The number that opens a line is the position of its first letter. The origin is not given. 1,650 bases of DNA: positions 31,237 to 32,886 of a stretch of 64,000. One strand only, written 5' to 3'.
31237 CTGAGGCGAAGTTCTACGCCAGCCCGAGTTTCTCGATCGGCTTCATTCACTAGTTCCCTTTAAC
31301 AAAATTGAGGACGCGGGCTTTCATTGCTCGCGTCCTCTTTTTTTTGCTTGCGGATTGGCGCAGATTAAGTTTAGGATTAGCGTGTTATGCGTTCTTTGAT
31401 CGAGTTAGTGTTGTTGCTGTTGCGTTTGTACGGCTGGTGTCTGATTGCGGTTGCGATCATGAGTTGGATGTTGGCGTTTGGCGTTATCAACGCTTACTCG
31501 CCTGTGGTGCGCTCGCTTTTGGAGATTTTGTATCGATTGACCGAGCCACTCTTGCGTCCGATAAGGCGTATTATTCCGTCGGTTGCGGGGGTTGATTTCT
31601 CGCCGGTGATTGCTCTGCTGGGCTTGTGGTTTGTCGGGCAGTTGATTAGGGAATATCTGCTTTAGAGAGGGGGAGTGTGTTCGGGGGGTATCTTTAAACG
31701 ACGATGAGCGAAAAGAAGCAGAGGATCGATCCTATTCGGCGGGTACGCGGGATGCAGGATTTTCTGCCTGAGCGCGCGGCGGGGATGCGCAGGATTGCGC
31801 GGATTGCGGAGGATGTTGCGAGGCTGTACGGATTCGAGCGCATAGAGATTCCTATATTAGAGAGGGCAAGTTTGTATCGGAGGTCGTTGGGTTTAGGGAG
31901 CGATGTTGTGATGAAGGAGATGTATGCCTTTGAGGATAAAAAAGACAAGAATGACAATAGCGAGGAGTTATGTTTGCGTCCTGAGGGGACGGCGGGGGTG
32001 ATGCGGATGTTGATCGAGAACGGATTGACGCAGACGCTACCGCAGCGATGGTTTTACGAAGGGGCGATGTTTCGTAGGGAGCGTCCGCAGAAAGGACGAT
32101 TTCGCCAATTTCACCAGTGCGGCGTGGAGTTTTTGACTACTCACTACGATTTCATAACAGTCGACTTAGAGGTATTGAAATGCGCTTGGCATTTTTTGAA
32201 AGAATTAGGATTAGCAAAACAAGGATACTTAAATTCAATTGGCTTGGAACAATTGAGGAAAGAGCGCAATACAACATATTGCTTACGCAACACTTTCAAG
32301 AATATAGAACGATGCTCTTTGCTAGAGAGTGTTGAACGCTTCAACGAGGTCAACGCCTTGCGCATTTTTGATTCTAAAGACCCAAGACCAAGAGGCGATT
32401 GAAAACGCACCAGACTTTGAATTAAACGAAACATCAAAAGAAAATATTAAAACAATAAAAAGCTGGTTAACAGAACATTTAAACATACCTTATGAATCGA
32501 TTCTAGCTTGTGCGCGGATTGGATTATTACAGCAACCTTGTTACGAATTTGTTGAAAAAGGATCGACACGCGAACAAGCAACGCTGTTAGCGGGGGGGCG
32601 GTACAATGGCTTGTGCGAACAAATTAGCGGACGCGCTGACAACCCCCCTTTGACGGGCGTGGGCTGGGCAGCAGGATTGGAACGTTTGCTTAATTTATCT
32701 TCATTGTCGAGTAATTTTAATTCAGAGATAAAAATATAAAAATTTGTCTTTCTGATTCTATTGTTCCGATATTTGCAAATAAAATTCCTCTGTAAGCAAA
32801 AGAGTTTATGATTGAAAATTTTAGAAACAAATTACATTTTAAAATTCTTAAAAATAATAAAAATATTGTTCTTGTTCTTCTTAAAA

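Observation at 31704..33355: hisS switches abruptly from about 60% GC to about 35% GC mid-gene, is frameshifted, and decays into a 1.2-kb AT-rich island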

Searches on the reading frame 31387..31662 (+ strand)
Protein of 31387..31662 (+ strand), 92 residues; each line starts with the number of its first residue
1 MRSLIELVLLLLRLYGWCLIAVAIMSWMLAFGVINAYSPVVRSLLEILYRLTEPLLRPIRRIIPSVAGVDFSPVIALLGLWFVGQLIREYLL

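Call 11: search_protein_families(library=pfam, proteins=[window:31387-31662:+], max_evalue=0.1)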
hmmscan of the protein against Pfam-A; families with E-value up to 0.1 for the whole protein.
window:31387-31662:+ (92 aa): 1 family
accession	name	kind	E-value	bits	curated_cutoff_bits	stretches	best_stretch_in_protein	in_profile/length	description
PF02325.22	YGGT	-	5.3e-21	75.2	27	1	10-86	2-69/70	YGGT family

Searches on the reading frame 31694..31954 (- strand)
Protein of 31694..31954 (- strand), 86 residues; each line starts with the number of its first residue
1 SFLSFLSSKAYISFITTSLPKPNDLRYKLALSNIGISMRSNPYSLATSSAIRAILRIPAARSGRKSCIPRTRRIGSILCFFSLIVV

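Call 66: search_protein_families(library=pfam, proteins=[window:31694-31954:-], max_evalue=0.01)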
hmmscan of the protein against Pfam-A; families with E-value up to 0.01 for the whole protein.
window:31694-31954:- (86 aa): 0 families

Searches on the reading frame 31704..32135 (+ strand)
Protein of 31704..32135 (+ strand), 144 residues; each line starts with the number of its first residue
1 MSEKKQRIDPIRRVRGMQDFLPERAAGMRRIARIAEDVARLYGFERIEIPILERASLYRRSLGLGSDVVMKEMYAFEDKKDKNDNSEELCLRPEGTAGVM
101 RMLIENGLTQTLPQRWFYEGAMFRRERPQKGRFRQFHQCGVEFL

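Call 14: find_homologous_proteins(query=window:31704-32135:+)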
Query seq(144 aa) (144 aa): 615 proteins with E <= 0.001 among 632 candidates; the best 120 are listed.
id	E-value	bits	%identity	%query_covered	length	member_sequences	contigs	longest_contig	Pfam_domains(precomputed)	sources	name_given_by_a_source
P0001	6.7e-90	316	100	100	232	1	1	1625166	PF13393.12,PF01409.26,PF00587.31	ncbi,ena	-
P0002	1.8e-63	231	81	93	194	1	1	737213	PF13393.12,PF01409.26,PF00587.31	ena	-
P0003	3.5e-44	168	85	68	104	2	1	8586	PF13393.12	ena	-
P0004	2.8e-38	149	82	66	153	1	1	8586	PF13393.12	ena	-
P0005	1.2e-36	144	54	93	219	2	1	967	PF13393.12,PF00587.31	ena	-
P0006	1.8e-36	143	52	93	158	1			PF13393.12,PF01409.26,PF00587.31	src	-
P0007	4.9e-36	142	55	91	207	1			PF13393.12,PF00587.31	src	-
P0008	6.4e-36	141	51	97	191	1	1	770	PF13393.12,PF00587.31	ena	-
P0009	7.7e-36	141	54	93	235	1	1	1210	PF13393.12,PF00587.31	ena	-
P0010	1.1e-35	141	52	93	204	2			PF13393.12,PF00587.31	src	-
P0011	1.8e-35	140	52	93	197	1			PF13393.12,PF00587.31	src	-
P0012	1.8e-35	140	55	91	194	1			PF13393.12,PF00587.31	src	-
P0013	2.6e-35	139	51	96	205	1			PF13393.12,PF00587.31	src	-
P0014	2.8e-35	139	52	93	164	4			PF13393.12,PF00587.31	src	-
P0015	3.0e-35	139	52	95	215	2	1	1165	PF13393.12,PF00587.31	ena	-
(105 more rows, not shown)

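Call 15: find_encoding_contigs(protein=P0002, flank=10000, max_places=5)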
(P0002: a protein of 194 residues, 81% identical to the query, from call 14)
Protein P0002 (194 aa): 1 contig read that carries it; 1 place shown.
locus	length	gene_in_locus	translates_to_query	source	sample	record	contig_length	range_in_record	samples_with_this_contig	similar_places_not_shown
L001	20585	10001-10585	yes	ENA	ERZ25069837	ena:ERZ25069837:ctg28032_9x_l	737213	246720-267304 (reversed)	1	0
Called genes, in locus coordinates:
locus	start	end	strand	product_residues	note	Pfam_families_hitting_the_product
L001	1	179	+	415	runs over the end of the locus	PF13145:Rotamase_2 (faint)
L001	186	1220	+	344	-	PF04166:PdxA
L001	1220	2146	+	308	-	PF00398:RrnaAD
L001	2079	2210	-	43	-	-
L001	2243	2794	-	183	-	PF01648:ACPS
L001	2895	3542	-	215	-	PF03740:PdxJ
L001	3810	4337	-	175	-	-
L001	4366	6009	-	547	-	-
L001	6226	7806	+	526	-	PF06253:MTTB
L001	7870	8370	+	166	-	-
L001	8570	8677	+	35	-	-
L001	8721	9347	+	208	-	-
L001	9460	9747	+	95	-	PF02325:CCB3_YggT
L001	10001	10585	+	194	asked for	PF01409:tRNA-synt_2d (weak), PF13393:tRNA-synt_His, PF00587:tRNA-synt_2b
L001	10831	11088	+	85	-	PF13393:tRNA-synt_His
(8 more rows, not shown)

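Call 16: find_encoding_contigs(protein=P0003, flank=10000, max_places=5)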
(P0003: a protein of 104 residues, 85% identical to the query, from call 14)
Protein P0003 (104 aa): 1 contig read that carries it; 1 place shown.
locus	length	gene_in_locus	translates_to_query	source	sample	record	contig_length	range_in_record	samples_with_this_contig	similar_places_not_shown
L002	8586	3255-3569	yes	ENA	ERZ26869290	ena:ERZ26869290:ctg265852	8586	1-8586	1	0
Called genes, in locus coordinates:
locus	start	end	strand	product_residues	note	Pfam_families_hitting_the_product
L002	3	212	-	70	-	?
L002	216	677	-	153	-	PF13393:tRNA-synt_His (weak)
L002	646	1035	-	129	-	-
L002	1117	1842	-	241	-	-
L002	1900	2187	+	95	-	-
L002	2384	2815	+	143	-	-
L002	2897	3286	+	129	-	-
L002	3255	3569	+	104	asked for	PF13393:tRNA-synt_His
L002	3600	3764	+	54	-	-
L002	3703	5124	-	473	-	PF13393:tRNA-synt_His, PF00587:tRNA-synt_2b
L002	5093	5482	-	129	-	-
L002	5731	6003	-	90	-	-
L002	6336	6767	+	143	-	-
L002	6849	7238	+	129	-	-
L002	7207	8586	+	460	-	?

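Call 17: find_encoding_contigs(protein=P0001, flank=10000, max_places=5)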
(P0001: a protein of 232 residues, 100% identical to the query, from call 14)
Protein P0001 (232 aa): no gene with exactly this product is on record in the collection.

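Call 25: find_related_loci(query=window:31704-32135:+, collection=genome_contigs, flank=6000)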
Query seq(144 aa) (144 aa) in genome_contigs; peptide patterns used: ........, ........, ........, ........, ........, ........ (x = any residue, [..] = any of these).
349 stretches matched a pattern; 270 encode a relative of the query (tblastn E <= 1e-3); the best 80 are kept; 80 distinct loci.
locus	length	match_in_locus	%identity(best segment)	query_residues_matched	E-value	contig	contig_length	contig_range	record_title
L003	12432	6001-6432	95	1-144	1e-91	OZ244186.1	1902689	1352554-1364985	MAG: Alphaproteobacteria bacterium isolate 2c0f1b17-f0ed-4009-9260-e7fb00a153c3 genome assembly, chromosome: 1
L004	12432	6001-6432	91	2-144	2e-85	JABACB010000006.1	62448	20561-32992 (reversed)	MAG: Alphaproteobacteria bacterium isolate bin96p NODE_6_length_62448_cov_28.869537, whole genome shotgun sequence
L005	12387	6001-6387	80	11-144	3e-69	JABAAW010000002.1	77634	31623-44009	MAG: Alphaproteobacteria bacterium isolate bin27s NODE_2_length_77634_cov_36.830805, whole genome shotgun sequence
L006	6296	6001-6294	79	11-113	8e-49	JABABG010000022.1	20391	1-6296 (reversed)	MAG: Alphaproteobacteria bacterium isolate bin50o c_000002056611, whole genome shotgun sequence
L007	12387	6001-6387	52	11-144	1e-41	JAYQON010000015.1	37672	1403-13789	MAG: Bdellovibrionales bacterium isolate SD3114_S44.metabat_sens.055 NODE_377_length_37672_cov_4.44346, whole genome sho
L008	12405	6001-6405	51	3-144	2e-41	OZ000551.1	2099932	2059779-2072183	MAG: Alphaproteobacteria bacterium isolate 4d6047b7-130a-4e4b-bb49-03e3944ab06c genome assembly, chromosome: 1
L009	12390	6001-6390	49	10-144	5e-40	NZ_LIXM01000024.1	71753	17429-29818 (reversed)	Vibrio sp. PID17_43 contig_24, whole genome shotgun sequence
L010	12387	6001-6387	49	11-144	1e-39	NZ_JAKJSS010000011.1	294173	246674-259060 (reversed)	Vibrio nomapromontoriensis strain JAMM1728 JAMM1728_scaffold_5, whole genome shotgun sequence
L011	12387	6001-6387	49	11-144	1e-39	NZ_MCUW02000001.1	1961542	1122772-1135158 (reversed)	Vibrio sp. 10N.286.49.B1 10N.286.49.B1_N02_contig001, whole genome shotgun sequence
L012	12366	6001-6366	55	16-144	5e-40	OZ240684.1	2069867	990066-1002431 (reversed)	MAG: Alphaproteobacteria bacterium isolate 45a5af5e-00f5-43ae-9bce-025ee0e0cc25 genome assembly, chromosome: 1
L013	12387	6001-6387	49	11-144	1e-39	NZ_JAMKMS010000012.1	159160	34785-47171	Vibrio methylphosphonaticus strain S4B1 12, whole genome shotgun sequence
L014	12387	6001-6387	49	11-144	1e-39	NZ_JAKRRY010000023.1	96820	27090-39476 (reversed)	Vibrio qingdaonensis strain ZSDZ65 23, whole genome shotgun sequence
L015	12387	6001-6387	49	11-144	4e-39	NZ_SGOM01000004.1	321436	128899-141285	Vibrio cincinnatiensis strain 19-VB00020 NODE_4, whole genome shotgun sequence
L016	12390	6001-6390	49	10-144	3e-39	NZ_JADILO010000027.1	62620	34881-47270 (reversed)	Vibrio fluminensis strain A621 scaffold_26, whole genome shotgun sequence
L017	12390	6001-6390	49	10-144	3e-39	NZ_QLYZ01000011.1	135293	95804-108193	Vibrio rhodolitus strain G98 scaffold11.1, whole genome shotgun sequence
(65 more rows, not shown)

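Call 39: list_cluster_members(proteins=[P0001, P0131, P0122])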
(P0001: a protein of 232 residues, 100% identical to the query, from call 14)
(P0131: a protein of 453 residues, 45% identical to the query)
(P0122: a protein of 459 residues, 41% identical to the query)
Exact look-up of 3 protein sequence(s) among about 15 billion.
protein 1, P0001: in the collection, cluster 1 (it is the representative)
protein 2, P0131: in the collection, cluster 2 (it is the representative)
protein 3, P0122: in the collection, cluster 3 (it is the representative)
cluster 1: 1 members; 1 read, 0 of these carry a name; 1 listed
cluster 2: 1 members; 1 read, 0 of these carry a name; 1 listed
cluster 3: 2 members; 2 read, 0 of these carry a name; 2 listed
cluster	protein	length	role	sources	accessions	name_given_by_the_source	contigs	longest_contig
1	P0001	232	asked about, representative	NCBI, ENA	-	-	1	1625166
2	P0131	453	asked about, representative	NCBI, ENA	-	-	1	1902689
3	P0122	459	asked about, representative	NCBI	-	-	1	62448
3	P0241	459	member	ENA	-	-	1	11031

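Call 68: find_related_loci(query=window:31704-32135:+, collection=metagenome_contigs, flank=3000)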
Query seq(144 aa) (144 aa) in metagenome_contigs; peptide patterns used: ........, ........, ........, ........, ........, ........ (x = any residue, [..] = any of these).
235 stretches matched a pattern; 130 encode a relative of the query (tblastn E <= 1e-3); the best 80 are kept; 80 distinct loci.
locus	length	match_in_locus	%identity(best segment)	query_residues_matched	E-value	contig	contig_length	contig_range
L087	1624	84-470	49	11-144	1e-39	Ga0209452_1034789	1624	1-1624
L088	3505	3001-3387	49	11-144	3e-39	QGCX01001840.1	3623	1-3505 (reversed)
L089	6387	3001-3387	49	11-144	4e-39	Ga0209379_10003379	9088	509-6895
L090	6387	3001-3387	48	11-144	5e-39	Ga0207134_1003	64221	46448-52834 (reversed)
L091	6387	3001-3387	49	11-144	4e-39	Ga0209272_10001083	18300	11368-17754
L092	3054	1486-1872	54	11-144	2e-39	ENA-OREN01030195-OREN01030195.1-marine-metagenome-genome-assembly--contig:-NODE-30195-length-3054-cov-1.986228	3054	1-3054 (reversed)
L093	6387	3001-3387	49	11-144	5e-39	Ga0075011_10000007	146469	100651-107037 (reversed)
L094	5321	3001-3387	49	11-144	1e-38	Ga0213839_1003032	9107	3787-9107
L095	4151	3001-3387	49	11-144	6e-39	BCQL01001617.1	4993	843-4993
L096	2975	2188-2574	47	11-144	9e-39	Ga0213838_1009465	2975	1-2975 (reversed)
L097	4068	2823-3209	49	11-144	6e-39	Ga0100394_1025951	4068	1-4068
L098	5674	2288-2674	48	11-144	7e-39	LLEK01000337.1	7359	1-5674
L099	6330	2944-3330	49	11-144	6e-39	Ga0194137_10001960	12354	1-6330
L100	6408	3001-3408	47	4-144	9e-39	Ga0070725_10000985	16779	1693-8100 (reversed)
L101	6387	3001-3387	49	11-144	6e-39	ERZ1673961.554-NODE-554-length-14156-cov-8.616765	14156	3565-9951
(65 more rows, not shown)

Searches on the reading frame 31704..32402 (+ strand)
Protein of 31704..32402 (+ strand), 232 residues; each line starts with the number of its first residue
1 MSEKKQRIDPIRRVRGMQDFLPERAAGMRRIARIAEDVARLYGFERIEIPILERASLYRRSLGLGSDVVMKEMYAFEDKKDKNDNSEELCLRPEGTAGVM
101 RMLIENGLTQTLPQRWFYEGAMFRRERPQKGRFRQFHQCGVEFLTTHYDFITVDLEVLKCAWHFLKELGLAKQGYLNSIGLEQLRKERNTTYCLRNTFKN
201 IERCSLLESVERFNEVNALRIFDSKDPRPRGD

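Call 10: find_encoding_contigs(protein=window:31704-32402:+, flank=10000, max_places=10)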
Protein window:31704-32402:+ (232 aa): no gene with exactly this product is on record in the collection.

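Call 11: search_protein_families(library=pfam, proteins=[window:31704-32399:+], max_evalue=0.1)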
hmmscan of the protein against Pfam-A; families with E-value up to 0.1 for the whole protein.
window:31704-32399:+ (232 aa): 3 families
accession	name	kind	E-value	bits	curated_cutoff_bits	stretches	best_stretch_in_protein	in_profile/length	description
PF13393.11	tRNA-synt_His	-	3.8e-21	76.1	25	1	16-172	1-145/308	Histidyl-tRNA synthetase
PF00587.30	tRNA-synt_2b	-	2e-14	54.5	29.3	1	83-178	5-104/179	tRNA synthetase class II core domain (G, H, P, S and T)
PF01409.25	tRNA-synt_2d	-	2.1e-06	27.8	19.8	1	31-149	22-136/246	tRNA synthetases class II core domain (F)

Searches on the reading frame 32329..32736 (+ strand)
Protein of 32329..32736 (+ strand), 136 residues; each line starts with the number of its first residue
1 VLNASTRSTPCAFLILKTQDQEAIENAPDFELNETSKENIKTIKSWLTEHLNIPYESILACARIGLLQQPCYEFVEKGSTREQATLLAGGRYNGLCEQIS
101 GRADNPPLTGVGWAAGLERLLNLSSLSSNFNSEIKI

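Call 11: search_protein_families(library=pfam, proteins=[window:32329-32736:+], max_evalue=0.1)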
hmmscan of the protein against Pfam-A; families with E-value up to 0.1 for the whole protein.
window:32329-32736:+ (136 aa): 1 family
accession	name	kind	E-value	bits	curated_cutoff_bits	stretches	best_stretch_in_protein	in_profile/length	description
PF15466.11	DUF4635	-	0.034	14.1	27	1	26-56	70-100/134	Domain of unknown function (DUF4635)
